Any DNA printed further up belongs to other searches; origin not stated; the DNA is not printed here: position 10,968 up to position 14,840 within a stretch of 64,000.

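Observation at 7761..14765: Compact four-gene operon of uncharacterised proteins centred on a degenerate Hsp70-like protein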

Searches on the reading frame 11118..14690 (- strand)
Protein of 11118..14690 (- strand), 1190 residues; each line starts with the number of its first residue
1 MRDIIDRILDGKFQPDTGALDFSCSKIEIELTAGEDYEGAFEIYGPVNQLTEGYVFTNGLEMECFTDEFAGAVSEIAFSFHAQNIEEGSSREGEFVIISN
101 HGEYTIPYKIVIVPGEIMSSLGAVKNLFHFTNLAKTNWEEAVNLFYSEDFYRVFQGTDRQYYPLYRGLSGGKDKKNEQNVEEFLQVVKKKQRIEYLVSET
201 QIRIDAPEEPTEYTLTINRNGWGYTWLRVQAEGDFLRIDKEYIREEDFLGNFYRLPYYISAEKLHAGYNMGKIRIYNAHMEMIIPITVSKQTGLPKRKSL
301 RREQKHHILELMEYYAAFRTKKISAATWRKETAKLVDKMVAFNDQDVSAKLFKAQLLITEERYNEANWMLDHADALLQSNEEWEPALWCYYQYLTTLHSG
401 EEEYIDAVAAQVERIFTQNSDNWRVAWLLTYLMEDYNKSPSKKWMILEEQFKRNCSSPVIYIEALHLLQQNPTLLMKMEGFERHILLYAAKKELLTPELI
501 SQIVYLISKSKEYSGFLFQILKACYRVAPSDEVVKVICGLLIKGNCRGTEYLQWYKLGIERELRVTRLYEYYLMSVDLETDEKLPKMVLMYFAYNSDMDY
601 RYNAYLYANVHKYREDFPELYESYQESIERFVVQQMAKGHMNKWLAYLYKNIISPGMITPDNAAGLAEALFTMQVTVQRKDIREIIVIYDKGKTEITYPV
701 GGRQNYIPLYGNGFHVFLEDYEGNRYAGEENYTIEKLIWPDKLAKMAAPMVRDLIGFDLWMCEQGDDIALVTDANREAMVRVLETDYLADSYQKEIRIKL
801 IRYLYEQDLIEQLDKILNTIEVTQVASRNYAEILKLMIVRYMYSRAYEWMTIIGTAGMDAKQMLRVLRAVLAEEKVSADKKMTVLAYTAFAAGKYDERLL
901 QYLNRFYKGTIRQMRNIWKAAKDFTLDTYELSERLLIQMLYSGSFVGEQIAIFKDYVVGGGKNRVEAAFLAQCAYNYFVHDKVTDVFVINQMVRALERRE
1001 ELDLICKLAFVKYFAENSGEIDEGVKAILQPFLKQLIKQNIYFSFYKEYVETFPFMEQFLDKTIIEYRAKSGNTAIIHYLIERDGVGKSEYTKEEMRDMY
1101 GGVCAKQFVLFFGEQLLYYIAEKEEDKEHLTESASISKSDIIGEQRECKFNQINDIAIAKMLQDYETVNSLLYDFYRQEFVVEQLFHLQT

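Call 3: search_protein_families(library=pfam, proteins=[window:11118-14690:-], max_evalue=1)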
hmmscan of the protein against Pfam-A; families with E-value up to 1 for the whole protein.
window:11118-14690:- (1190 aa): 4 families
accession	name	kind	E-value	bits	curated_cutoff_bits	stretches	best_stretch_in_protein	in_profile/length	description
PF18984.5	DUF5717_N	-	0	1013.2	25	1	1-875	1-873/875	Family of unknown function (DUF5717)N-terminal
PF18983.5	DUF5717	-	8.4e-100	334.3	25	1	879-1186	1-306/306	Family of unknown function (DUF5717)C-terminal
PF12630.12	Pox_polyA_pol_N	-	0.087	13.6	27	1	791-836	60-105/108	Poxvirus poly(A) polymerase N-terminal domain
PF16896.10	PGDH_C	-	0.17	12.3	25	0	1090-1110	3-23/155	Phosphogluconate dehydrogenase (decarboxylating) C-term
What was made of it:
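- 11118..14690 (-): Gene A: 1190-aa cytoplasmic scaffold (DUF5717_N + DUF5717 C-terminal). Pfam PF18984 (E=0, residues 1-875) and PF18983 (8e-100, residues 879-1186) (call 3).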

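Call 4: search_protein_families(library=ncbifam, proteins=[window:11118-14690:-], max_evalue=1)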
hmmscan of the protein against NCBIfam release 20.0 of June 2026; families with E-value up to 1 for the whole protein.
window:11118-14690:- (1190 aa): 0 families

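Call 5: search_protein_families(library=padloc, proteins=[window:11118-14690:-], max_evalue=1)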
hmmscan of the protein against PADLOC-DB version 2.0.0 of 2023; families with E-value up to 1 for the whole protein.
window:11118-14690:- (1190 aa): 0 families

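Call 21: find_homologous_proteins(query=window:11118-14690:-)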
Query window:11118-14690:- (1190 aa): 1544 proteins with E <= 0.001 among 7908 candidates; the best 120 are listed.
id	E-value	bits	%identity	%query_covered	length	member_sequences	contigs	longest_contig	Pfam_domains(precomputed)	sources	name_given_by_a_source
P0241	0.0e+0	2709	100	100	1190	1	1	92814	PF18984.6,PF18983.6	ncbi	-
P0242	0.0e+0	2327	84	100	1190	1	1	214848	PF18984.6,PF18983.6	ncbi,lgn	-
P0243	0.0e+0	1727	62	100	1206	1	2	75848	PF18984.6,PF18983.6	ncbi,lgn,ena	-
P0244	0.0e+0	1673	59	100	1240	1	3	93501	PF18984.6,PF18983.6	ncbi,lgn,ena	-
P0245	0.0e+0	1664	61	100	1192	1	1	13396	PF18984.6,PF18983.6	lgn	-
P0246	0.0e+0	1487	54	100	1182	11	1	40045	PF18984.6,PF18983.6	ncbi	-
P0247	0.0e+0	1486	54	100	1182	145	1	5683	PF18984.6,PF18983.6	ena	-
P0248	0.0e+0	1473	54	99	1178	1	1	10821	PF18984.6,PF18983.6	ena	-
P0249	0.0e+0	1473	54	99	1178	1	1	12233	PF18984.6,PF18983.6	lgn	-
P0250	0.0e+0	1472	53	100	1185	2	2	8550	PF18984.6,PF18983.6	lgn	-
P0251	0.0e+0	1468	53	100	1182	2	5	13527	PF18984.6,PF18983.6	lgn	-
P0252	0.0e+0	1463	53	100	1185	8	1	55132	PF18984.6,PF18983.6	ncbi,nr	ncbi:MAG: DUF5717 family protein [Firmicutes bacterium]|nr:DUF5717 family protein [Bacillota bacteri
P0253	0.0e+0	1461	54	100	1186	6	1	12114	PF18984.6,PF18983.6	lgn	-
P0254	0.0e+0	1460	53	99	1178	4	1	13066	PF18984.6,PF18983.6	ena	-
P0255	0.0e+0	1460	53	100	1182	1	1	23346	PF18984.6,PF18983.6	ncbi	ncbi:MAG: DUF5717 family protein [Suilimivivens sp.]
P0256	0.0e+0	1459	52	100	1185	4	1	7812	PF18984.6,PF18983.6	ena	-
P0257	0.0e+0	1458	53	100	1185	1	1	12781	PF18984.6,PF18983.6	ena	-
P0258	0.0e+0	1456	53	100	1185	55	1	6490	PF18984.6,PF18983.6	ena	-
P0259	0.0e+0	1455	53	100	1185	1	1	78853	PF18984.6,PF18983.6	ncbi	-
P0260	0.0e+0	1453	53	100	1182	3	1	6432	PF18984.6,PF18983.6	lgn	-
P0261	0.0e+0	1451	53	100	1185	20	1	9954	PF18984.6,PF18983.6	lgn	-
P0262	0.0e+0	1451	53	100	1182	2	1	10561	PF18984.6,PF18983.6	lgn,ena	-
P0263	0.0e+0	1450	54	100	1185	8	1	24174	PF18984.6,PF18983.6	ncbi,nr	ncbi:MAG: DUF5717 family protein [Bacillota bacterium]|nr:DUF5717 family protein [Bacillota bacteriu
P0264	0.0e+0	1450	53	100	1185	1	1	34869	PF18984.6,PF18983.6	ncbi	-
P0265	0.0e+0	1449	53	100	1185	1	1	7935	PF18984.6,PF18983.6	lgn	-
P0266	0.0e+0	1449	53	100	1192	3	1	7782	PF18984.6,PF18983.6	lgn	-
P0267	0.0e+0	1448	52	100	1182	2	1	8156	PF18984.6,PF18983.6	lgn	-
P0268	0.0e+0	1448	53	100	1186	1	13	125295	PF18984.6,PF18983.6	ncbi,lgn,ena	-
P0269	0.0e+0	1446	53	100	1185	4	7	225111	PF18984.6,PF18983.6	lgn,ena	-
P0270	0.0e+0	1445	53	100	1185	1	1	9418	PF18984.6,PF18983.6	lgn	-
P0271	0.0e+0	1444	53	100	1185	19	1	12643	PF18984.6,PF18983.6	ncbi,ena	-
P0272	0.0e+0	1444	53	100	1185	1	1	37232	PF18984.6,PF18983.6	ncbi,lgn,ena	-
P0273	0.0e+0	1443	53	100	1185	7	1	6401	PF18984.6,PF18983.6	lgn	-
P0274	0.0e+0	1441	53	100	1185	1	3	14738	PF18984.6,PF18983.6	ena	-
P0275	0.0e+0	1438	53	100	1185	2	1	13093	PF18984.6,PF18983.6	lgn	-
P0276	0.0e+0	1438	53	100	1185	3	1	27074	PF18984.6,PF18983.6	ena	-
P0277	0.0e+0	1438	53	100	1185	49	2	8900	PF18984.6,PF18983.6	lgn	-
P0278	0.0e+0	1435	53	100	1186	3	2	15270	PF18984.6,PF18983.6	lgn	-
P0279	0.0e+0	1434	53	100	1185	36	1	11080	PF18984.6,PF18983.6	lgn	-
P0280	0.0e+0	1433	53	100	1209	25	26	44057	PF18984.6,PF18983.6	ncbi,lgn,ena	-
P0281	0.0e+0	1433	53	100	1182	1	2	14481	PF18984.6,PF18983.6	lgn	-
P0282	0.0e+0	1432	52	100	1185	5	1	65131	PF18984.6,PF18983.6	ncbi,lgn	-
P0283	0.0e+0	1432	53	100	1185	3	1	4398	PF18984.6,PF18983.6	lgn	-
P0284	0.0e+0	1432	52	100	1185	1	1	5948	PF18984.6,PF18983.6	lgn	-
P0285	0.0e+0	1431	52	99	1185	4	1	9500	PF18984.6,PF18983.6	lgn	-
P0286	0.0e+0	1430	52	100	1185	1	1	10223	PF18984.6,PF18983.6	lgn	-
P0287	0.0e+0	1429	52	100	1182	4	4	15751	PF18984.6,PF18983.6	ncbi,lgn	-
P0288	0.0e+0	1429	52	100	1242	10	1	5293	PF18984.6,PF18983.6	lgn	-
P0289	0.0e+0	1429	52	100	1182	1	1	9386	PF18984.6,PF18983.6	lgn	-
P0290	0.0e+0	1429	53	100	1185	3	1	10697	PF18984.6,PF18983.6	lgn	-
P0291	0.0e+0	1428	52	100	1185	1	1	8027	PF18984.6,PF18983.6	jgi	-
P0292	0.0e+0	1427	52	99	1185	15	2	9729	PF18984.6,PF18983.6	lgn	-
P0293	0.0e+0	1427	52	100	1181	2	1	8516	PF18984.6,PF18983.6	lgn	-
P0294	0.0e+0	1427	52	100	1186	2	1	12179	PF18984.6,PF18983.6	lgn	-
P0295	0.0e+0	1426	53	100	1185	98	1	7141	PF18984.6,PF18983.6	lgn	-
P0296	0.0e+0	1425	52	100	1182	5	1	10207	PF18984.6,PF18983.6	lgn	-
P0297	0.0e+0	1425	53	100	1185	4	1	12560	PF18984.6,PF18983.6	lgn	-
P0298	0.0e+0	1423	53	100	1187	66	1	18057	PF18984.6,PF18983.6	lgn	-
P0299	0.0e+0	1422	53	100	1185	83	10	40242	PF18984.6,PF18983.6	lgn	-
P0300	0.0e+0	1422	53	100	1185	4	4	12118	PF18984.6,PF18983.6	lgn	-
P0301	0.0e+0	1422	52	100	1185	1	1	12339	PF18984.6,PF18983.6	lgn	-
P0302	0.0e+0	1421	52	100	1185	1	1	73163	PF18984.6,PF18983.6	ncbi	-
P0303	0.0e+0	1420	52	100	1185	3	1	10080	PF18984.6,PF18983.6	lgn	-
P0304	0.0e+0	1420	53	100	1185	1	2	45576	PF18984.6,PF18983.6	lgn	-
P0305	0.0e+0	1419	52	100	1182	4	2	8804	PF18984.6,PF18983.6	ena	-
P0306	0.0e+0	1418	52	100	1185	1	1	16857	PF18984.6,PF18983.6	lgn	-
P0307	0.0e+0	1418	53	100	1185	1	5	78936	PF18984.6,PF18983.6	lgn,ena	-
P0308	0.0e+0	1418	52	100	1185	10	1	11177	PF18984.6,PF18983.6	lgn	-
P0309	0.0e+0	1417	52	100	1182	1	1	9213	PF18984.6,PF18983.6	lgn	-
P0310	0.0e+0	1417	51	100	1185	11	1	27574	PF18984.6,PF18983.6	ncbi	-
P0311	0.0e+0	1417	51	100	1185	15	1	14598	PF18984.6,PF18983.6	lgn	-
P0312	0.0e+0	1416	53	100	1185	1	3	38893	PF18984.6,PF18983.6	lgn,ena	-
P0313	0.0e+0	1415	53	100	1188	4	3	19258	PF18984.6,PF18983.6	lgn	-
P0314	0.0e+0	1414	52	100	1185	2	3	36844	PF18984.6,PF18983.6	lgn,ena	-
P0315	0.0e+0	1413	52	100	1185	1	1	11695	PF18984.6,PF18983.6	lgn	-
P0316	0.0e+0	1408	52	100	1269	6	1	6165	PF18984.6,PF18983.6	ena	-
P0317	0.0e+0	1408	52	100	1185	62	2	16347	PF18984.6,PF18983.6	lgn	-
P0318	0.0e+0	1406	52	100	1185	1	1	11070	PF18984.6,PF18983.6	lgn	-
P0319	0.0e+0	1405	52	100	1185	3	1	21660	PF18984.6,PF18983.6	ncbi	-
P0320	0.0e+0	1405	52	100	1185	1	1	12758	PF18984.6,PF18983.6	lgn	-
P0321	0.0e+0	1405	52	100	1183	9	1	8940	PF18984.6,PF18983.6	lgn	-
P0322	0.0e+0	1402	53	100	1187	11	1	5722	PF18984.6,PF18983.6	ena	-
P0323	0.0e+0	1401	51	100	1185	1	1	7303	PF18984.6,PF18983.6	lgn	-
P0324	0.0e+0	1399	52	100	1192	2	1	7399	PF18984.6,PF18983.6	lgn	-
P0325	0.0e+0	1396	52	100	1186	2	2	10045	PF18984.6,PF18983.6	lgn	-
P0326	0.0e+0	1394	51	100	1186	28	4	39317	PF18984.6,PF18983.6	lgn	-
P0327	0.0e+0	1393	51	100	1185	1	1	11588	PF18984.6,PF18983.6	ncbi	-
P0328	0.0e+0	1393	51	100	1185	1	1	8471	PF18984.6,PF18983.6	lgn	-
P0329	0.0e+0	1392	51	99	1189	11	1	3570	PF18984.6,PF18983.6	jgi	-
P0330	0.0e+0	1390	51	100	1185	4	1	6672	PF18984.6,PF18983.6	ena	-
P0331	0.0e+0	1390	52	100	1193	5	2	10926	PF18984.6,PF18983.6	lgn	-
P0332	0.0e+0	1389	51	100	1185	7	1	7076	PF18984.6,PF18983.6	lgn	-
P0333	0.0e+0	1389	50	100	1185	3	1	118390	PF18984.6,PF18983.6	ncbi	-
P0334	0.0e+0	1389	51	100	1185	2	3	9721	PF18984.6,PF18983.6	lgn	-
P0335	0.0e+0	1388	50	100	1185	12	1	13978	PF18984.6,PF18983.6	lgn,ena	-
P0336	0.0e+0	1386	51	100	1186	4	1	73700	PF18984.6,PF18983.6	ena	-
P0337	0.0e+0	1385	51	100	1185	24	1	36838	PF18984.6,PF18983.6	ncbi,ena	-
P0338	0.0e+0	1385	52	100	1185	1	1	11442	PF18984.6,PF18983.6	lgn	-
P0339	0.0e+0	1384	51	100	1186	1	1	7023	PF18984.6,PF18983.6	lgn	-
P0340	0.0e+0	1382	50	100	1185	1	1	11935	PF18984.6,PF18983.6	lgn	-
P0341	0.0e+0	1382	51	100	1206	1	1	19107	PF18984.6,PF18983.6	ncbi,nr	ncbi:MAG: DUF5717 family protein [Clostridium sp.]|nr:DUF5717 family protein [Clostridium sp.]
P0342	0.0e+0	1380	50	100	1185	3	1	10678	PF18984.6,PF18983.6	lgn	-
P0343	0.0e+0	1379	52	100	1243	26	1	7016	PF18984.6,PF18983.6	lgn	-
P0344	0.0e+0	1378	51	100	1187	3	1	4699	PF18984.6,PF18983.6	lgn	-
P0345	0.0e+0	1377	51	100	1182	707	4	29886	PF18984.6,PF18983.6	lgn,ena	-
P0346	0.0e+0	1377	50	100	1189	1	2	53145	PF18984.6,PF18983.6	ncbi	-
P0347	0.0e+0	1373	51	100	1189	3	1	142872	PF18984.6,PF18983.6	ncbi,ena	-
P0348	0.0e+0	1372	50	100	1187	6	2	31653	PF18984.6,PF18983.6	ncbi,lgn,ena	-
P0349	0.0e+0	1370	52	100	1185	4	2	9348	PF18984.6,PF18983.6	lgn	-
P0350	0.0e+0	1369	51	100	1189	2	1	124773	PF18984.6,PF18983.6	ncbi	-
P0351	0.0e+0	1366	51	100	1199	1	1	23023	PF18984.6,PF18983.6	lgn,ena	-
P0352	0.0e+0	1365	49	100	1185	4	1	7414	PF18984.6,PF18983.6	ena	-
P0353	0.0e+0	1364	50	100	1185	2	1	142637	PF18984.6,PF18983.6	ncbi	-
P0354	0.0e+0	1363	49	100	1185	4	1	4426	PF18984.6,PF18983.6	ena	-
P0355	0.0e+0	1362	51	100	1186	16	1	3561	PF18984.6,PF18983.6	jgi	-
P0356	0.0e+0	1361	50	100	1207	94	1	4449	PF18984.6,PF18983.6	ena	-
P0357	0.0e+0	1361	50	100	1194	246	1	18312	PF18984.6,PF18983.6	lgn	-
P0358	0.0e+0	1361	50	100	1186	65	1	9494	PF18984.6,PF18983.6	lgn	-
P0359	0.0e+0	1358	49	100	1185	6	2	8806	PF18984.6,PF18983.6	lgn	-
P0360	0.0e+0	1358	50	100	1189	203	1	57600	PF18984.6,PF18983.6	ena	-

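Call 24: search_solved_structures(query=A2, max_evalue=10, show_alignments=0)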
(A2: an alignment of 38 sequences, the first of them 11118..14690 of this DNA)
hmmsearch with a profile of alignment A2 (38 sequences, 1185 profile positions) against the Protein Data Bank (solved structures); distinct sequences matched with E-value up to 10: 3.
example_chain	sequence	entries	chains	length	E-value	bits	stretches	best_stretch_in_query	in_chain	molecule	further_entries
5xua_A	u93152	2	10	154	0.23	12.5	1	303-411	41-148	Methyl-accepting chemotaxis sensory transducer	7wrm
5xub_A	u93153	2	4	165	0.25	12.4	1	294-411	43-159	Methyl-accepting chemotaxis sensory transducer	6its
9kup_A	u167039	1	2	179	0.34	11.9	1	297-411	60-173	Methyl-accepting chemotaxis sensory transducer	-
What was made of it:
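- Tried and rejected: Only chance-level MCP hits (call 24).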

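Call 36: predict_structure(alignment_id=A2)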
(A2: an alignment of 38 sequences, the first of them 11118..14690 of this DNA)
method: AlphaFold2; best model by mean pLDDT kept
length: 1190 residues; sequences in the alignment: 38
mean_pLDDT: 82.7   pTM: 0.53
mean pLDDT of the five models: 82.7, 81.2, 79.2, 79.1, 77.9
residues with pLDDT >= 90: 364; 70-90: 687; 50-70: 97; < 50: 42
segments of 3 or more residues with pLDDT < 50: 189-191, 291-299, 1112-1114, 1135-1149, 1180-1190
pLDDT, mean of each block of 10 residues (from residue 1): 84 72 92 87 88 90 91 93 80 92 92 79 79 83 85 73 78 72 68 69 77 82 74 86 80 85 73 85 84 42 74 79 80 85 83 86 86 82 80 81 70 77 73 71 83 75 86 87 90 87 91 90 92 94 90 93 90 90 89 82 93 90 90 93 93 90 92 89 87 86 88 83 76 87 87 88 85 89 88 92 92 93 87 91 91 79 91 78 92 92 92 93 91 92 83 88 83 89 86 83 88 89 87 90 88 86 80 79 58 83 76 62 76 49 42 69 75 64 36
secondary structure, 60 per line:
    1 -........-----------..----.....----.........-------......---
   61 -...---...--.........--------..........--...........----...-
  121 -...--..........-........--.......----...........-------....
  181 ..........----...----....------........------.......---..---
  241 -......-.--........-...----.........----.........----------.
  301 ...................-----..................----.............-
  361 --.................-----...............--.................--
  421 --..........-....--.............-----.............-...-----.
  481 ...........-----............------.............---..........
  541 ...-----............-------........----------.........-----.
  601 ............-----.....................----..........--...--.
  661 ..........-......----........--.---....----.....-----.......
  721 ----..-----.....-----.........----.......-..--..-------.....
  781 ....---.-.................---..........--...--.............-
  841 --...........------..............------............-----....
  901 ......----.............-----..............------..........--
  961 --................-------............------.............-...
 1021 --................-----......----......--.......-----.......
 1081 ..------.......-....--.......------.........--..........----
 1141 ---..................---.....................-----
elements in order (helices of 4 or more, strands of 3 or more residues): H2-9 E27-31 E36-44 E52-57 E62-64 E68-70 E73-81 E90-99 E102-112 E117-119 E122-124 H127-136 H138-145 H148-154 H159-169 H177-190 E195-197 E202-205 E212-219 E226-232 E242-244 E252-259 E268-276 E281-289 H300-319 H325-342 H347-359 H363-379 H385-399 H402-418 H423-432 H434-437 H440-452 H458-470 H480-491 H497-508 H515-527 H531-543 H549-560 H568-575 H586-594 H600-612 H618-638 H643-652 H660-670 E672-677 E682-689 E696-699 E704-708 E714-720 E732-736 H742-750 H755-761 H776-784 H790-806 H810-819 H827-839 H843-853 H860-873 H880-891 H897-906 H911-923 H929-942 H949-958 H963-978 H986-997 H1004-1016 H1023-1038 H1044-1049 H1054-1059 E1062-1068 E1074-1082 E1089-1095 E1097-1100 E1103-1109 E1116-1124 E1127-1136 H1144-1161 H1165-1185
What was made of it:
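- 11118..14690 (-): AlphaFold model pLDDT 82.7 (call 36).
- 13824..14633 (-): A residues 20-289: two Ig-like beta-sandwiches separated by a helical insert. Secondary structure of the model (call 36).
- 11136..11507 (-): A residues 1062-1185: C-terminal beta-domain followed by two helices. Model secondary structure (call 36).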
